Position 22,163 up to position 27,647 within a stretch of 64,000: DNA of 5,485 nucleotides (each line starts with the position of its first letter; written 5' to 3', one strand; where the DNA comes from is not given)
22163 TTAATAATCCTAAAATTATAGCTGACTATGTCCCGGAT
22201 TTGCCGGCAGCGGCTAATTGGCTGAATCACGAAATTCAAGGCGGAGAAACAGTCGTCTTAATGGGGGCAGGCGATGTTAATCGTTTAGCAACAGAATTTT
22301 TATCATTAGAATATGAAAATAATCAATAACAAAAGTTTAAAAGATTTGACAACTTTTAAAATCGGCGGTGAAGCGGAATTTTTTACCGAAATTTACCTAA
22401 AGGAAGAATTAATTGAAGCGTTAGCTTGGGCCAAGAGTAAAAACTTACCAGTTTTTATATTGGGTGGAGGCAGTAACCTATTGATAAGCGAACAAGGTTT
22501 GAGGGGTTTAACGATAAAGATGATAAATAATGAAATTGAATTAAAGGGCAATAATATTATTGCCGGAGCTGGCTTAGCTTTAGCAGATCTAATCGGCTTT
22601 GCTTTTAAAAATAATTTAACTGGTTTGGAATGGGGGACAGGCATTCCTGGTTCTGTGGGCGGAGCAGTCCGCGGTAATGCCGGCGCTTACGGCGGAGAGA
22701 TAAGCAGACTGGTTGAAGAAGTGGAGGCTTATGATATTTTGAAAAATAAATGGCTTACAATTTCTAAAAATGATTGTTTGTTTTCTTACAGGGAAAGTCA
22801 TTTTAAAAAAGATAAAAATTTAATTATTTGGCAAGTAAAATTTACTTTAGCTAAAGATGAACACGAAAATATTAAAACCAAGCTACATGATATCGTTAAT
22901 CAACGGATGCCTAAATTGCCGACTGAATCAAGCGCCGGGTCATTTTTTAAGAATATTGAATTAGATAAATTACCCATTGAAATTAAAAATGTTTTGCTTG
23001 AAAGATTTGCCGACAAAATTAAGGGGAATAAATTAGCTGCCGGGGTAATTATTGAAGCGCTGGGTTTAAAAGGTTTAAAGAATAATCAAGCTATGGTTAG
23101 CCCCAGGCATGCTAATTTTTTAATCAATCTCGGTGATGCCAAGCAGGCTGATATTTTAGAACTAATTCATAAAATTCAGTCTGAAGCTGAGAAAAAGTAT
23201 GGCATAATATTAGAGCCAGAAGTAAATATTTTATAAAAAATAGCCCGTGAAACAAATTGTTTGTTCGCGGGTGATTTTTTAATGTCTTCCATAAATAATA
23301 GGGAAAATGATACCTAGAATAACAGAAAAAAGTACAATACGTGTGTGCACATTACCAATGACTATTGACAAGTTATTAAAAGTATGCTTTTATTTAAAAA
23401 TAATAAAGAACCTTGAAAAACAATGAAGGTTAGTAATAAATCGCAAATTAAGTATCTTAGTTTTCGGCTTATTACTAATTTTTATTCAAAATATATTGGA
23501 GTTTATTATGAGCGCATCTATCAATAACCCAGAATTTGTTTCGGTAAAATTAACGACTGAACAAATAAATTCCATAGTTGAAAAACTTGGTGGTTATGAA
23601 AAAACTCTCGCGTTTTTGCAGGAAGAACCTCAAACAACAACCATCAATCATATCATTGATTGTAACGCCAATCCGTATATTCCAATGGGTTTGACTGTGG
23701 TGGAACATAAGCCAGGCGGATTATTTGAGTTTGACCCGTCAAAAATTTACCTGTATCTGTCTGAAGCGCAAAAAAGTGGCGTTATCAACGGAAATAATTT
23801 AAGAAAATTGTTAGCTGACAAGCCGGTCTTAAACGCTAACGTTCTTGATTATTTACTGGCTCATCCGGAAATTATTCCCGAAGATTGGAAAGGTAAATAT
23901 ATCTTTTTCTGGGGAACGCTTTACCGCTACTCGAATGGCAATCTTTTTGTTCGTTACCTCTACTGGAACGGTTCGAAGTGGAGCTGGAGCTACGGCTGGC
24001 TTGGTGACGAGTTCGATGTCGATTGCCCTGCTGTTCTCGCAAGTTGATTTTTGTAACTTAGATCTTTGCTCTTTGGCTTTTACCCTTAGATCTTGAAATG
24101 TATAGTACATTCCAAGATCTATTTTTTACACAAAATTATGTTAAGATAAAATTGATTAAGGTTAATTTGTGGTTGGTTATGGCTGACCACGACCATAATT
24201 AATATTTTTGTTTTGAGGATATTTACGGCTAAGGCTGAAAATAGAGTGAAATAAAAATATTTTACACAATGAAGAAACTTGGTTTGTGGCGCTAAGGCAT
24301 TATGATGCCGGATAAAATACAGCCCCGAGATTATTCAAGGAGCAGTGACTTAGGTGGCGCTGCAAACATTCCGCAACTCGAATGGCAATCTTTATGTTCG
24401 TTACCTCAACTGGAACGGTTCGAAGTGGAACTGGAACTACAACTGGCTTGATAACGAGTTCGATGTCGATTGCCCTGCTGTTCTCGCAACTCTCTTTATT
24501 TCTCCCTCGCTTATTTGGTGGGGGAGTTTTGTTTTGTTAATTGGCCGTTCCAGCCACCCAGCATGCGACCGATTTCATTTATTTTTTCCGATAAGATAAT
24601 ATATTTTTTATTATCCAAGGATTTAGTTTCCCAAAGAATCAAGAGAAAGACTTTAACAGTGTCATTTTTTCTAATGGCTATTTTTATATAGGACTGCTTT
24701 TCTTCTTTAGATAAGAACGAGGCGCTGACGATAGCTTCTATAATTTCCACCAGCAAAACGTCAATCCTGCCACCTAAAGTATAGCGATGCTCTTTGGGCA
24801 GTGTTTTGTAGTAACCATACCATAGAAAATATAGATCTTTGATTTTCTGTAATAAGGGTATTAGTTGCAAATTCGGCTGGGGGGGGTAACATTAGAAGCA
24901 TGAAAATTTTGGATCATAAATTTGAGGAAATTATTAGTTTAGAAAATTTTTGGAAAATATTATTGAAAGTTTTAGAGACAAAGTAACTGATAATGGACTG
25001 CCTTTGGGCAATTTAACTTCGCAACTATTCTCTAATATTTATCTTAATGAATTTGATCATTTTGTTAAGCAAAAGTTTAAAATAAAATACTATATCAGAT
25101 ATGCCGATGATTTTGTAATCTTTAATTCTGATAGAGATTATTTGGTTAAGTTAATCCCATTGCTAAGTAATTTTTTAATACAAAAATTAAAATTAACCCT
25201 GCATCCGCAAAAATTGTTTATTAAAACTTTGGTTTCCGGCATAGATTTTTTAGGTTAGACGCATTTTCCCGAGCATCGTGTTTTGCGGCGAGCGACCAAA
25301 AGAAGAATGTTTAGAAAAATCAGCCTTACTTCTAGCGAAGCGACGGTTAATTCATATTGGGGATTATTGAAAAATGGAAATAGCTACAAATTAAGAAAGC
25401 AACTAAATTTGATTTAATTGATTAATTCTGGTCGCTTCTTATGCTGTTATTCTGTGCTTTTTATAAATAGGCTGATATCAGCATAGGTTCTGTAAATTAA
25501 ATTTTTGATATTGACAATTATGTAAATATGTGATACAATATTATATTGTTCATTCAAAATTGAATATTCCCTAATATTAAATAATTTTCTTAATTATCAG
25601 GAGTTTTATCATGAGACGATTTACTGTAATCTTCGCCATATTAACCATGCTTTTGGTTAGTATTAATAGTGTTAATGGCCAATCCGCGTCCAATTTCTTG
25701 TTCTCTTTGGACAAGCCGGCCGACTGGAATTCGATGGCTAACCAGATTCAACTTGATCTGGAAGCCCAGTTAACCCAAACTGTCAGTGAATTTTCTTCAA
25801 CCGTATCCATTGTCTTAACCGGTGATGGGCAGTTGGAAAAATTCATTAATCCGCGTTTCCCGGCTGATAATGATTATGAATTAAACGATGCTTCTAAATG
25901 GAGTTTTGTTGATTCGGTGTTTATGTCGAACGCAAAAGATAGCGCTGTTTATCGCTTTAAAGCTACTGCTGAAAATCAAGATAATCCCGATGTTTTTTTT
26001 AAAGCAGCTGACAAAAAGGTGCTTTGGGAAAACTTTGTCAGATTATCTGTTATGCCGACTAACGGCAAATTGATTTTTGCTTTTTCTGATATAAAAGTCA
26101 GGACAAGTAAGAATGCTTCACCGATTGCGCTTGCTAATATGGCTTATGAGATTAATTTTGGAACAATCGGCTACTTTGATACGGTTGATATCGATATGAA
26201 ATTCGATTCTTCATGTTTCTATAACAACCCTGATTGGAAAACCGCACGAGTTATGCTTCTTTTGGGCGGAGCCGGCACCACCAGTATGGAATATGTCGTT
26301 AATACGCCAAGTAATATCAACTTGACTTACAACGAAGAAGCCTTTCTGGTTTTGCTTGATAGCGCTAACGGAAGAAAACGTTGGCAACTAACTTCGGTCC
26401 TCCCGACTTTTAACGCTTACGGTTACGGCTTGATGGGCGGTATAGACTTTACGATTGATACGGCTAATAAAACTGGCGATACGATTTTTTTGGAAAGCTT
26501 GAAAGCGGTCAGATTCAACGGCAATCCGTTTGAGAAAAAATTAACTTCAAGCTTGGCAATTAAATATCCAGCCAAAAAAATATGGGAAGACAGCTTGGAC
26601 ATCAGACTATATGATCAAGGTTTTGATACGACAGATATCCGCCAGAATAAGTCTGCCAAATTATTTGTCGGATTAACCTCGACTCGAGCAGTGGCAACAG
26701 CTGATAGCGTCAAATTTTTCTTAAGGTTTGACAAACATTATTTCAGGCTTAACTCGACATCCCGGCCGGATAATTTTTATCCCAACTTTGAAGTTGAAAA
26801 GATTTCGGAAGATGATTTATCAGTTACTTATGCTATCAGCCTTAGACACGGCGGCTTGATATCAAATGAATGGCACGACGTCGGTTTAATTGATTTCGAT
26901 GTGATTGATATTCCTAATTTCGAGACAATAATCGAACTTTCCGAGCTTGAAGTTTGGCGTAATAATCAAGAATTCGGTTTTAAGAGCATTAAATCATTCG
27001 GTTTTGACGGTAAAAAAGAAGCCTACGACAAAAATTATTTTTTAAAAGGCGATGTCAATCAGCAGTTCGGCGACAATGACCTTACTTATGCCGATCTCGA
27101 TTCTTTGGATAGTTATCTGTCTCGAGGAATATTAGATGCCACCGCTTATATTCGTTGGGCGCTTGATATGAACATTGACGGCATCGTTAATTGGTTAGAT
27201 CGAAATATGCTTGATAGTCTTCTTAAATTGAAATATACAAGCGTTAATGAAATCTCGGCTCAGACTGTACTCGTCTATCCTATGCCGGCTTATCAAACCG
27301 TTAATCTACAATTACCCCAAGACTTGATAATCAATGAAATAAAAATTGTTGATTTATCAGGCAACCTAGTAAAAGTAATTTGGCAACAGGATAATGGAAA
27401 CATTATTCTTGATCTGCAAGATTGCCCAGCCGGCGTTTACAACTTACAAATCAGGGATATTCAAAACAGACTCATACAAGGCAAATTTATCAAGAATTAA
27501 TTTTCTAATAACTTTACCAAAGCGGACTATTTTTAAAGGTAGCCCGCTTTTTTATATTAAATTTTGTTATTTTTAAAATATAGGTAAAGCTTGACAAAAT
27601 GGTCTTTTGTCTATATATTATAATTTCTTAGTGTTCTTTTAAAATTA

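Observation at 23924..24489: Diversity-generating retroelement: 119-nt VR/TR pair with 9 of 9 mismatches at template adenines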

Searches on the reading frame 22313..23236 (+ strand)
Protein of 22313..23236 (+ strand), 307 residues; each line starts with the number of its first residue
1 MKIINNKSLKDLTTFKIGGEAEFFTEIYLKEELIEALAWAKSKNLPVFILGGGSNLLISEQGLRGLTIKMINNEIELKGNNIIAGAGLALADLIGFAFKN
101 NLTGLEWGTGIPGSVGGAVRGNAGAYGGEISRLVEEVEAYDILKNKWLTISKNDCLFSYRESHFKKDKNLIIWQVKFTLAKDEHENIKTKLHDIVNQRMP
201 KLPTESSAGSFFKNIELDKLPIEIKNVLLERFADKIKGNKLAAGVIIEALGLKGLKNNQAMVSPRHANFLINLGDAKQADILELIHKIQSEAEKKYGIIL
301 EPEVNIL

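Call 73: find_encoding_contigs(protein=window:22313-23236:+, flank=3000, max_places=6)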
Protein window:22313-23236:+ (307 aa): 1 contig read that carries it; 1 place shown.
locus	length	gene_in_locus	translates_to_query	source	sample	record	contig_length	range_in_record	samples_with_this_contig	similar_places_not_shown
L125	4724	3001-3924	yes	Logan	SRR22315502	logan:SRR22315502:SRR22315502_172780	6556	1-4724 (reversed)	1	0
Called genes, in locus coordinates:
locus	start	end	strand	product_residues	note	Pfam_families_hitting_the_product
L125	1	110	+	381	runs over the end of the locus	PF01098:FTSW_RODA_SPOVE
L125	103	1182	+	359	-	PF03033:Glyco_transf_28, PF00534:Glycos_transf_1 (faint), PF04101:Glyco_tran_28_C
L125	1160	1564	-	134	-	-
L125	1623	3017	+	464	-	PF01225:Mur_ligase, PF08245:Mur_ligase_M, PF02875:Mur_ligase_C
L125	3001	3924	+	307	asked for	PF01565:FAD_binding_4, PF02873:MurB_C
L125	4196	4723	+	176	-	?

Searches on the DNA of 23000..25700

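Call 21: search_rna_families(source=window, start=23000, end=25700, threshold=evalue, max_evalue=1)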
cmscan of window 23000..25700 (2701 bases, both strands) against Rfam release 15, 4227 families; matches with E-value up to 1: 2.
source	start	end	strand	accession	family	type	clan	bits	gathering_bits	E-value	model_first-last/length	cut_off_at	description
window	23163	23243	+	RF01784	bablM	Gene; sRNA;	-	31.3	38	0.12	1-70/70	no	bablM sRNA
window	24073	24134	+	RF00993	mir-1473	Gene; miRNA;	-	21.3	95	0.44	1-80/80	no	mir-1473 microRNA precursor family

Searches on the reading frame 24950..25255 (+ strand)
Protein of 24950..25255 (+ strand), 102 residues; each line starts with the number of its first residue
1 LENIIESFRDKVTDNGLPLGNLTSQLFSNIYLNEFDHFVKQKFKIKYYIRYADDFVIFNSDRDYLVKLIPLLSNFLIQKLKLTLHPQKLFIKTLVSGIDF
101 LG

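Call 6: search_protein_families(library=pfam, proteins=[window:24950-25255:+], max_evalue=1)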
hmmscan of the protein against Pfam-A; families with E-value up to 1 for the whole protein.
window:24950-25255:+ (102 aa): 2 families
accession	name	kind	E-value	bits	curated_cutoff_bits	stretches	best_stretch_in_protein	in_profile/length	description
PF00078.32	RVT_1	-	8.6e-12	45.6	29.6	1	9-102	111-202/205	Reverse transcriptase (RNA-dependent DNA polymerase)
PF02438.21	Adeno_100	-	0.13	10.8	25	1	14-55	506-546/593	Late 100kD protein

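Call 7: search_protein_families(library=ncbifam, proteins=[window:24950-25255:+], max_evalue=1)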
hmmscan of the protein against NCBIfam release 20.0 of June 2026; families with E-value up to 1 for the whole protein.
window:24950-25255:+ (102 aa): 8 families
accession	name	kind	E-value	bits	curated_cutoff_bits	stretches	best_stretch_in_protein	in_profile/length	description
TIGR04416.1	group_II_RT_mat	equivalog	4.7e-16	58.9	300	1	12-102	175-264/353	group II intron reverse transcriptase/maturase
NF041747.1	Drt3a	equivalog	4e-13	49.5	200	1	2-90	149-236/412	antiviral reverse transcriptase Drt3a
NF041746.1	Drt2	equivalog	6e-10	38.9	390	1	11-92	218-299/416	antiviral reverse transcriptase Drt2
NF041749.1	Drt4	equivalog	5.9e-09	35.4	450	1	9-94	188-269/489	antiviral reverse transcriptase Drt4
NF038233.2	retron_St85_RT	exception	1.8e-08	34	235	1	13-78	134-201/289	retron St85 family RNA-directed DNA polymerase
NF041748.1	Drt3b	equivalog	0.00019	20.2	350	1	14-88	229-311/647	antiviral reverse transcriptase Drt3b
NF042941.1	Retron_TIR_antiphage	equivalog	0.0015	17.4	600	1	13-63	136-188/464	TIR domain-containing anti-phage reverse transcriptase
NF041750.1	Drt5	equivalog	0.011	14.7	550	1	33-88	191-247/484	antiviral reverse transcriptase Drt5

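Call 63: search_protein_families(library=phrogs, proteins=[window:24950-25255:+], max_evalue=0.01)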
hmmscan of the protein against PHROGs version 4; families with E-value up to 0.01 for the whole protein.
window:24950-25255:+ (102 aa): 4 families
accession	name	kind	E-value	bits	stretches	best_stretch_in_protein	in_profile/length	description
phrog_1423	-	DNA, RNA and nucleotide metabolism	7.8e-34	118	1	4-102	268-372/1040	Reverse transcriptase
phrog_2825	-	DNA, RNA and nucleotide metabolism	0.00027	21.2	1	15-89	155-233/336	polymerase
phrog_12132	-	unknown function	0.00078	19.5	1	14-76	209-276/514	-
phrog_9748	-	unknown function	0.0087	17.6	0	21-60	50-89/92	-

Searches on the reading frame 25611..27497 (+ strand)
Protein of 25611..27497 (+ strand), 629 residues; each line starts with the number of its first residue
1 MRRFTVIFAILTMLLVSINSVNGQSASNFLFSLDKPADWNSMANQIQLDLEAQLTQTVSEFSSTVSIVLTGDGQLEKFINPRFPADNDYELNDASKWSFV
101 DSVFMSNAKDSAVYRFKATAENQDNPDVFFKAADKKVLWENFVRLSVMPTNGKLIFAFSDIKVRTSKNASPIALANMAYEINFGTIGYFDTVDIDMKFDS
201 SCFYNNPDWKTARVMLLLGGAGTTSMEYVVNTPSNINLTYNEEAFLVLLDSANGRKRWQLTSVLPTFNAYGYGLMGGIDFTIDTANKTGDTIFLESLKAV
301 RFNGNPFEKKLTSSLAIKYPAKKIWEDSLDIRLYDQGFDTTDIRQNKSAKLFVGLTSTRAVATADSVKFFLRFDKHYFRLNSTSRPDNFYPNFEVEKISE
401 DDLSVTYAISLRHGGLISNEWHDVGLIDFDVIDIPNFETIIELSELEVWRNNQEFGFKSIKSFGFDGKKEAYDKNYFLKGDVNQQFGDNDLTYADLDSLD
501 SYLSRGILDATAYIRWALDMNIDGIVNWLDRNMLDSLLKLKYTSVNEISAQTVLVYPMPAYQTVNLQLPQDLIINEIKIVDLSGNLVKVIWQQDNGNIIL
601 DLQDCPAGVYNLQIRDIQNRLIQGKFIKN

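Call 6: search_protein_families(library=pfam, proteins=[window:25611-27497:+], max_evalue=1)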
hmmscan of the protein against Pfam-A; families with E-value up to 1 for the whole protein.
window:25611-27497:+ (629 aa): 3 families
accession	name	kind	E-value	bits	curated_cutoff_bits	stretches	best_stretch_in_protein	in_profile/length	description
PF18962.6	Por_Secre_tail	-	1.8e-08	35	27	1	555-625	1-72/75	Secretion system C-terminal sorting domain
PF11589.14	DUF3244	-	0.034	14.6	25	1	575-626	42-94/96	Domain of unknown function (DUF3244)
PF00404.24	Dockerin_1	-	0.18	12.5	22.9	1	480-536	2-54/57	Dockerin type I domain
